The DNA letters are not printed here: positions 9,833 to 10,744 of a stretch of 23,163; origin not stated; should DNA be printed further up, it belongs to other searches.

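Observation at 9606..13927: Compact phosphorelay island: CheY-like receiver + CheC/CheX-like phosphatase + PAS kinase, convergent with a REC-HK-REC-Hpt hybrid kinase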

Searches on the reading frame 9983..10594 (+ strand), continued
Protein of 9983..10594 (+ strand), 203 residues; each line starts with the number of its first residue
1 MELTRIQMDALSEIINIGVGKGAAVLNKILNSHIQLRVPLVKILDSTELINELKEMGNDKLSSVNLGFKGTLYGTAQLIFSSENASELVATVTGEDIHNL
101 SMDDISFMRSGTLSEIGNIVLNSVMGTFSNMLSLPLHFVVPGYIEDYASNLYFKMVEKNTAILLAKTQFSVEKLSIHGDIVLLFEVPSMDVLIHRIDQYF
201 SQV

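Call 63: search_protein_families(library=pfam, proteins=[L012:3009-4688:+, L063:8596-9411:+, L002:6645-8261:+, L007:6606-8597:+, L010:1630-2820:+, L004:6615-7835:+, L077:4310-5461:+, L018:8545-9327:+, L041:4175-6109:+, L086:8783-10372:+], max_evalue=0.001)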
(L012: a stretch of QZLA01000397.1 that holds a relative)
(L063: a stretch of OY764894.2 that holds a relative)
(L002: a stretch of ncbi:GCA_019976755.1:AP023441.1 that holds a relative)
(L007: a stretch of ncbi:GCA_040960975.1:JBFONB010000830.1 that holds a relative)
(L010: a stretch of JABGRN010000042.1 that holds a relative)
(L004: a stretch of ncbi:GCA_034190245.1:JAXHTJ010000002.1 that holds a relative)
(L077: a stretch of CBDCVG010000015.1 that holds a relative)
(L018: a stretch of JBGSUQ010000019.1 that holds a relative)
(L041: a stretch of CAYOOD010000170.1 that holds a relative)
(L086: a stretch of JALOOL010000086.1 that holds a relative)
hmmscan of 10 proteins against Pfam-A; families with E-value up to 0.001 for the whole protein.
L012:3009-4688:+ (559 aa): 7 families
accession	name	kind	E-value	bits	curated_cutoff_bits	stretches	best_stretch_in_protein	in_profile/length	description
PF00990.26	GGDEF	-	7.4e-52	175.8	23.8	1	394-554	2-161/161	Diguanylate cyclase, GGDEF domain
PF00072.30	Response_reg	-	2.7e-18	66.6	30.2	1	258-369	1-110/111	Response regulator receiver domain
PF00512.31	HisKA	-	5.9e-09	36.3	26.9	1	177-232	3-57/66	His Kinase A (phospho-acceptor) domain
PF08448.16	PAS_4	-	1.1e-06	29.3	23.1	1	10-124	1-107/110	PAS fold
PF13426.13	PAS_9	-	2.9e-05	24.7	27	1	15-57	2-41/103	PAS domain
PF00989.32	PAS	-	0.00011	22.6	22.6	1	9-55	6-52/113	PAS fold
PF21370.4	PAS_GdpP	-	0.00037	21.2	27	0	9-57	8-54/90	Cyclic-di-AMP phosphodiesterase GdpP-like, PAS domain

L063:8596-9411:+ (271 aa): 3 families
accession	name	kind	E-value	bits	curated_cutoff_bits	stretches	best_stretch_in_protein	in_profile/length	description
PF08448.16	PAS_4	-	3.5e-07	30.9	23.1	1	15-130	1-108/110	PAS fold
PF00512.31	HisKA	-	3.9e-07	30.4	26.9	1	182-237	3-57/66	His Kinase A (phospho-acceptor) domain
PF13188.13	PAS_8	-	0.00092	19.5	21.8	0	14-43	6-35/65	PAS domain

L002:6645-8261:+ (538 aa): 6 families
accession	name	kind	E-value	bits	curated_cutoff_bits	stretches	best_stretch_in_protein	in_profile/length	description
PF02518.31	HATPase_c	-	4.3e-31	108.1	26.4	1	275-386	1-109/111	Histidine kinase-, DNA gyrase B-, and HSP90-like ATPase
PF00072.30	Response_reg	-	9.6e-23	80.9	30.2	1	417-529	2-110/111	Response regulator receiver domain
PF00512.31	HisKA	-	2.7e-15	56.6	26.9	1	164-226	2-63/66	His Kinase A (phospho-acceptor) domain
PF08448.16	PAS_4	-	1.9e-08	34.9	23.1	1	14-128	1-107/110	PAS fold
PF00989.32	PAS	-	1.9e-06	28.3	22.6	1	12-126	5-113/113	PAS fold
PF13426.13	PAS_9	-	2e-05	25.2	27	1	20-128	3-103/103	PAS domain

L007:6606-8597:+ (663 aa): 8 families
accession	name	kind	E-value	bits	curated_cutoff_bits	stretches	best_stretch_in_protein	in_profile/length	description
PF00072.30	Response_reg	-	3.1e-23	82.5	30.2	1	544-655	1-110/111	Response regulator receiver domain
PF02518.31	HATPase_c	-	7.8e-23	81.5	26.4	1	399-519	1-108/111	Histidine kinase-, DNA gyrase B-, and HSP90-like ATPase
PF00512.31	HisKA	-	4.4e-13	49.5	26.9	1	294-354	3-62/66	His Kinase A (phospho-acceptor) domain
PF08448.16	PAS_4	-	2.1e-11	44.5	23.1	1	14-129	1-108/110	PAS fold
PF13188.13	PAS_8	-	8.5e-09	35.5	21.8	0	13-65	6-55/65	PAS domain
PF00989.32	PAS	-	3.3e-08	34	22.6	1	13-60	6-53/113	PAS fold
PF13426.13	PAS_9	-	7.5e-05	23.4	27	1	19-128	2-103/103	PAS domain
PF12860.13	PAS_7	-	0.0002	21.9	27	0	14-62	1-50/115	PAS fold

L010:1630-2820:+ (396 aa): 7 families
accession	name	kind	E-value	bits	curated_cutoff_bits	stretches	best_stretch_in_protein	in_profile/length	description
PF02518.31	HATPase_c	-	1.2e-21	77.7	26.4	1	278-384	6-110/111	Histidine kinase-, DNA gyrase B-, and HSP90-like ATPase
PF00512.31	HisKA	-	4.7e-12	46.2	26.9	1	166-229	4-64/66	His Kinase A (phospho-acceptor) domain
PF08448.16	PAS_4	-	3.4e-07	30.9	23.1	1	14-129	1-108/110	PAS fold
PF13426.13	PAS_9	-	2.9e-05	24.7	27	1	19-128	2-103/103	PAS domain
PF14501.12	HATPase_c_5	-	0.00019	21.7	22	1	278-369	6-90/102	GHKL domain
PF00989.32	PAS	-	0.00033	21.1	22.6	0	10-59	3-52/113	PAS fold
PF13188.13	PAS_8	-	0.00033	20.9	21.8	0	13-60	5-53/65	PAS domain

L004:6615-7835:+ (406 aa): 7 families
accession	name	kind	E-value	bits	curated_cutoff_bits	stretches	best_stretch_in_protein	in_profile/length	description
PF02518.31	HATPase_c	-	2.3e-23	83.2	26.4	1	285-394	1-109/111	Histidine kinase-, DNA gyrase B-, and HSP90-like ATPase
PF13426.13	PAS_9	-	7.2e-09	36.3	27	1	18-128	1-103/103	PAS domain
PF08448.16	PAS_4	-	2.3e-08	34.6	23.1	1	14-129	1-108/110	PAS fold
PF00989.32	PAS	-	5e-08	33.4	22.6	1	13-61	6-54/113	PAS fold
PF13188.13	PAS_8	-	1.8e-07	31.2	21.8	1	13-65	6-55/65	PAS domain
PF00512.31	HisKA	-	4.7e-05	23.8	26.9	1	159-242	4-64/66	His Kinase A (phospho-acceptor) domain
PF14501.12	HATPase_c_5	-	0.00029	21.1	22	1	288-383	4-93/102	GHKL domain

L077:4310-5461:+ (383 aa): 5 families
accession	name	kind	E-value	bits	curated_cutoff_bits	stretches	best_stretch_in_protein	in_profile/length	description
PF02518.31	HATPase_c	-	9.5e-29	100.5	26.4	1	266-375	1-109/111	Histidine kinase-, DNA gyrase B-, and HSP90-like ATPase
PF00512.31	HisKA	-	5.3e-11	42.8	26.9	1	158-223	2-64/66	His Kinase A (phospho-acceptor) domain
PF08448.16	PAS_4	-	1.1e-07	32.5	23.1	1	15-130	1-108/110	PAS fold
PF13426.13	PAS_9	-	1.4e-05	25.7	27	1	19-129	1-103/103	PAS domain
PF00989.32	PAS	-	0.00018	22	22.6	1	14-73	6-65/113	PAS fold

L018:8545-9327:+ (260 aa): 2 families
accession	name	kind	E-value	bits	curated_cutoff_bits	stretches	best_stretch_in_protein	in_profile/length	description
PF00989.32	PAS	-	3.7e-05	24.2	22.6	1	34-97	3-66/113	PAS fold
PF08448.16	PAS_4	-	0.00013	22.6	23.1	1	38-153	1-108/110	PAS fold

L041:4175-6109:+ (644 aa): 9 families
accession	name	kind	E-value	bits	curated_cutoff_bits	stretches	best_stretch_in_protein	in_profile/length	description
PF00990.26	GGDEF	-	2.7e-43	148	23.8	1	475-632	2-161/161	Diguanylate cyclase, GGDEF domain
PF13426.13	PAS_9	-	4.8e-22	78.6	27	2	177-288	1-102/103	PAS domain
PF00989.32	PAS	-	9.2e-19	68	22.6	1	168-287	2-113/113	PAS fold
PF08448.16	PAS_4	-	1.3e-17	64.4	23.1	2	173-291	1-109/110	PAS fold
PF13188.13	PAS_8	-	6.2e-11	42.2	21.8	1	169-224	3-59/65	PAS domain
PF01590.32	GAF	-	7.7e-06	26.9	22.4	1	366-461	35-133/133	GAF domain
PF13185.12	GAF_2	-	1.3e-05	25.8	28.6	1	333-461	3-135/136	GAF domain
PF08447.18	PAS_3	-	8.2e-05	23.2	25.6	0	190-283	2-88/89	PAS fold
PF13492.12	GAF_3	-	0.00019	22.3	27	1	341-463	9-129/129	GAF domain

L086:8783-10372:+ (529 aa): 8 families
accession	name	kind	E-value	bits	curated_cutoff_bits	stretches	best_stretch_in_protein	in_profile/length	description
PF02518.31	HATPase_c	-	1.5e-28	99.9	26.4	1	420-527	3-109/111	Histidine kinase-, DNA gyrase B-, and HSP90-like ATPase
PF08447.18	PAS_3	-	2.1e-15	57.2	25.6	1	199-270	18-88/89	PAS fold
PF08448.16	PAS_4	-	4.9e-13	49.7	23.1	1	17-128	4-107/110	PAS fold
PF00512.31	HisKA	-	6.7e-10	39.3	26.9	1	312-376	2-63/66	His Kinase A (phospho-acceptor) domain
PF00989.32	PAS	-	5.9e-08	33.2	22.6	1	168-274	7-113/113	PAS fold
PF13581.12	HATPase_c_2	-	3.9e-05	24.1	27.4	1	430-525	39-127/127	Histidine kinase-like ATPase domain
PF13426.13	PAS_9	-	0.00024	21.8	27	0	214-276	43-103/103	PAS domain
PF14501.12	HATPase_c_5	-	0.00049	20.4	22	0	422-514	5-91/102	GHKL domain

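Call 95: search_protein_families(library=pfam, proteins=[L030:1135-1971:-, L019:1000-1851:-, L023:125-568:-], max_evalue=0.001)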
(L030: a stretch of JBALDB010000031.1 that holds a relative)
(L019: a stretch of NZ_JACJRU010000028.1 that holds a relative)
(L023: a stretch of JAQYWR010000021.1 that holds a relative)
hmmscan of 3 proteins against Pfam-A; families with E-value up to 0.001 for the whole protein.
L030:1135-1971:- (278 aa): 2 families
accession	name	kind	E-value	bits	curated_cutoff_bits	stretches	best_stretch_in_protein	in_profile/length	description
PF01739.24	CheR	-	2.1e-59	200.7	27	1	77-268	1-192/195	CheR methyltransferase, SAM binding domain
PF03705.20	CheR_N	-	0.00017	21.7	27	1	10-62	1-53/53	CheR methyltransferase, all-alpha domain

L019:1000-1851:- (283 aa): 3 families
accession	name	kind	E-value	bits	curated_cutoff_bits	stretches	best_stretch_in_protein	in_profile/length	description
PF01739.24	CheR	-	4.5e-61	206.1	27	1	77-268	1-192/195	CheR methyltransferase, SAM binding domain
PF03705.20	CheR_N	-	2e-05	24.6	27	1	11-62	2-53/53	CheR methyltransferase, all-alpha domain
PF13489.12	Methyltransf_23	-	0.00086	19.5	27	0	143-266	47-133/164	Methyltransferase domain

L023:125-568:- (147 aa): 1 family
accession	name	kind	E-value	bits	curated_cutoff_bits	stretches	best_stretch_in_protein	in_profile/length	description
PF00072.30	Response_reg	-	2e-18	67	30.2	1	23-133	1-107/111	Response regulator receiver domain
